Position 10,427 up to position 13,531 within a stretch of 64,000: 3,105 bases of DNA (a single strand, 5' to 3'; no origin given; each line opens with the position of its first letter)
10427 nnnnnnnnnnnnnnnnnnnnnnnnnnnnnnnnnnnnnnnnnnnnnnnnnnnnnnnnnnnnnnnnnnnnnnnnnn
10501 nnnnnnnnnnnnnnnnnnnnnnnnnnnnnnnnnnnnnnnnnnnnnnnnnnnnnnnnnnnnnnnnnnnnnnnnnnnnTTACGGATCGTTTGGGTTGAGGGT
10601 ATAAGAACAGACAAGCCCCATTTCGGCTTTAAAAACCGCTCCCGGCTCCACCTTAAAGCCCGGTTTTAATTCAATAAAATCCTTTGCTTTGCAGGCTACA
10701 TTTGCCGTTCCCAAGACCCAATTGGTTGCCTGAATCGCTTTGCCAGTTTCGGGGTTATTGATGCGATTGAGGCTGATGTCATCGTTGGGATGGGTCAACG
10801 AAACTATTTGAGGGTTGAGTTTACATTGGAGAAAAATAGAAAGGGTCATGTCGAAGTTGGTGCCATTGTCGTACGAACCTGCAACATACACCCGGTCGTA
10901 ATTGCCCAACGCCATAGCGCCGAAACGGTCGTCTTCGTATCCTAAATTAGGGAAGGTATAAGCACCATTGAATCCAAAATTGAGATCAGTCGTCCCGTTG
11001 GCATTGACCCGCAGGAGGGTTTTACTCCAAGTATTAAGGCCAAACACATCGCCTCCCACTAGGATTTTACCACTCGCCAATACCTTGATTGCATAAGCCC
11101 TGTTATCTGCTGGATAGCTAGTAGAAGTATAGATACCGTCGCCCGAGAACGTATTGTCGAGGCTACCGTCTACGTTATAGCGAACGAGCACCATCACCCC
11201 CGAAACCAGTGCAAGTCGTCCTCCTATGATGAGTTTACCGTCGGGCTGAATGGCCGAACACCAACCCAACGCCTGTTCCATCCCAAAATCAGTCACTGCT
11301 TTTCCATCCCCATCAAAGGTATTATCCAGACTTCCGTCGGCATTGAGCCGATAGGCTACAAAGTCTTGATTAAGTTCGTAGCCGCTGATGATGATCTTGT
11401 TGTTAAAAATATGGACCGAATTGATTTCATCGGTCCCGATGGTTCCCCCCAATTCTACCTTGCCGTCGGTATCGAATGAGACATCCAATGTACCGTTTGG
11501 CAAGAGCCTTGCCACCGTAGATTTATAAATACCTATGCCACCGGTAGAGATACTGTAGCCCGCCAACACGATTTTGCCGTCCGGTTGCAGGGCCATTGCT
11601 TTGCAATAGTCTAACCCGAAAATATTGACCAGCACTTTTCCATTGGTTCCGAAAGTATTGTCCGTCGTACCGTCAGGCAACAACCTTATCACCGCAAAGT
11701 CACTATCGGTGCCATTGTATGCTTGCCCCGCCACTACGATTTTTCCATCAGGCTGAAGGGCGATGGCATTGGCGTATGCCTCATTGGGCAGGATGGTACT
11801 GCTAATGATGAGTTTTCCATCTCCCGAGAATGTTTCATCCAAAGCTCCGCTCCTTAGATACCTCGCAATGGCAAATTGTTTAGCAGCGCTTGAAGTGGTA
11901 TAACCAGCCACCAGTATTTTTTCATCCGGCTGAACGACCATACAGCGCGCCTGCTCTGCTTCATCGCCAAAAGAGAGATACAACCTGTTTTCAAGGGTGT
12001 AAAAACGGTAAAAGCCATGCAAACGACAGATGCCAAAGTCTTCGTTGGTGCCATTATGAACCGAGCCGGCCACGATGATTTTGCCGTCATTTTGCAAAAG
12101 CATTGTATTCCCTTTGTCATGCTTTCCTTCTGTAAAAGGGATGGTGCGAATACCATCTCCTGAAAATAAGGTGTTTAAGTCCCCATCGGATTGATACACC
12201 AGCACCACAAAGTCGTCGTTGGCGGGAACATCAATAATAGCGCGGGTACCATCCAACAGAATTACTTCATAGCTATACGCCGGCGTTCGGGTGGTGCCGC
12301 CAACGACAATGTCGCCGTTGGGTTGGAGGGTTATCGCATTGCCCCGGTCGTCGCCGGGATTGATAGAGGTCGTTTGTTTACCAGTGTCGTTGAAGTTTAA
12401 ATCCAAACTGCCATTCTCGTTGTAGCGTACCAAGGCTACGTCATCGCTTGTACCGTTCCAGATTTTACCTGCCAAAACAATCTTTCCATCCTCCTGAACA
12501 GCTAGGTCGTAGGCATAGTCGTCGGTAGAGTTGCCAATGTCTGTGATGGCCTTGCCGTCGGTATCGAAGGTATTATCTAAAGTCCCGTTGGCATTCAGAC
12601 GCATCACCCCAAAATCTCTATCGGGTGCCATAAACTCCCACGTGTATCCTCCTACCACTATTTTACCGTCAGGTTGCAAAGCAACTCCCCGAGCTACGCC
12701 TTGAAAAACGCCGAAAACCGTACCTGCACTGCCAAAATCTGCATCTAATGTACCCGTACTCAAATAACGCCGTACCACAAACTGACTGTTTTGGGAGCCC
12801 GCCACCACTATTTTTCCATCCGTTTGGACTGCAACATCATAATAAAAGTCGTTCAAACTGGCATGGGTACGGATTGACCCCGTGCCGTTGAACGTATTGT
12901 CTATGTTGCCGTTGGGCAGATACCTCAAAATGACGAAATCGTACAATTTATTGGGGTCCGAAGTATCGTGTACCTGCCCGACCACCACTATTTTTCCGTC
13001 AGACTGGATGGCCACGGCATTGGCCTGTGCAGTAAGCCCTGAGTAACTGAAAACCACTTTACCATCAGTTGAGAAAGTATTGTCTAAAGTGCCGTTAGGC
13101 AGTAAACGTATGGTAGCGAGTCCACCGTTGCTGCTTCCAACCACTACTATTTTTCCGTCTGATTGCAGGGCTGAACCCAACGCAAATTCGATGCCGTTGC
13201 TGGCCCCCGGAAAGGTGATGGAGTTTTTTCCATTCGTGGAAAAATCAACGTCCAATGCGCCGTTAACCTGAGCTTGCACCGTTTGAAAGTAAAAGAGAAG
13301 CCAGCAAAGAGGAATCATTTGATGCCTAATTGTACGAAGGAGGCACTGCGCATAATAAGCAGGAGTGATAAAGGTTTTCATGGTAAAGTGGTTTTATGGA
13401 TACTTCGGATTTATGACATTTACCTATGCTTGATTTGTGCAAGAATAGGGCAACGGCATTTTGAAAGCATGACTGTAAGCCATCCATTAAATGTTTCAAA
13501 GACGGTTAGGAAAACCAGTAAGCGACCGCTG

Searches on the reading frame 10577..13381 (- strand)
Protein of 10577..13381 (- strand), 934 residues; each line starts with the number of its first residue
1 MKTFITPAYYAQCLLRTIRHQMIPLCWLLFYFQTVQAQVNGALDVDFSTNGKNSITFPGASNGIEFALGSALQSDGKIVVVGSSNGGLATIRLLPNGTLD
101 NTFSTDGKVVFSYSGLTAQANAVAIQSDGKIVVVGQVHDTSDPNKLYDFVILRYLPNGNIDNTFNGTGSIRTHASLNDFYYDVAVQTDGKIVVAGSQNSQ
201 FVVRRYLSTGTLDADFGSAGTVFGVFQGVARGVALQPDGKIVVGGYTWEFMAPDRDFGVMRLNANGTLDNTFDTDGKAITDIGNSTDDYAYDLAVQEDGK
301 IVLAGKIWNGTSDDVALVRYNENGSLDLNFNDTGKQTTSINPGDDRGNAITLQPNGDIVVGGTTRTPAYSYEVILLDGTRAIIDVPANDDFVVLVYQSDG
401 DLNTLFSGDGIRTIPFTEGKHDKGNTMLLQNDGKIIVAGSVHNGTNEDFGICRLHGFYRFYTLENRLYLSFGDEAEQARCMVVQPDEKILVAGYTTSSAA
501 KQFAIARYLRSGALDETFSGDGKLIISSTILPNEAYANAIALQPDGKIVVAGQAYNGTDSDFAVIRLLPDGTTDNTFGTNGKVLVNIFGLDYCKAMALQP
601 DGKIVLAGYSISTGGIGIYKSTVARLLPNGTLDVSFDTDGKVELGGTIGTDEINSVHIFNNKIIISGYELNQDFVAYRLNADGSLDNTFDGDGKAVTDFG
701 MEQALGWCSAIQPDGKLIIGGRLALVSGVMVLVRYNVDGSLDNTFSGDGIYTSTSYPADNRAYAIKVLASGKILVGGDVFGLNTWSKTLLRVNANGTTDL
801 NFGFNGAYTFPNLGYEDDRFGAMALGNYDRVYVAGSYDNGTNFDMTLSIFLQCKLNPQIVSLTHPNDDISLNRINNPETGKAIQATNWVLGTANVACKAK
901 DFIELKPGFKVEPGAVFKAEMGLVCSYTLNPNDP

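Call 10: search_protein_families(library=ncbifam, proteins=[window:10577-13381:-], max_evalue=0.01)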
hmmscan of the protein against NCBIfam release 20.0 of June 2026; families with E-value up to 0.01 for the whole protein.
window:10577-13381:- (934 aa): 2 families
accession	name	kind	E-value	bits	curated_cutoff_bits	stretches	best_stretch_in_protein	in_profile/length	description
TIGR02608.1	delta_60_rpt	domain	2.1e-166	539.8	76.5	12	230-283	3-55/55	delta-60 repeat domain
NF045639.1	GCX_COOH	domain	1.7e-12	47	26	1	879-925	3-48/49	3-coathanger stack domain-containing protein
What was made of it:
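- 10577..13381 (-): Delta-60 repeat protein, the third protein in the window that carries a GCX_COOH-type tail. TIGR02608 539.8 bits and NF045639 47 bits (call 10).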

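Call 13: search_protein_families(library=pfam, proteins=[window:10577-13381:-], max_evalue=0.01)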
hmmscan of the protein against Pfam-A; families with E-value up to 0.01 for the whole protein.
window:10577-13381:- (934 aa): 3 families
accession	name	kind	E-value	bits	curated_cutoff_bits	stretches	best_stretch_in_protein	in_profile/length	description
PF17164.10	DUF5122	-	1.8e-110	361.3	27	12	236-272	1-36/36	Domain of unknown function (DUF5122) beta-propeller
PF00400.38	WD40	-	0.00039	21.3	27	0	538-558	15-34/39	WD domain, G-beta repeat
PF01356.24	A_amylase_inhib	-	0.0019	18.6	25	0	476-499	37-60/68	Alpha amylase inhibitor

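Call 33: find_encoding_contigs(protein=window:10577-13381:-, flank=10000, max_places=6)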
Protein window:10577-13381:- (934 aa): no gene with exactly this product is on record in the collection.
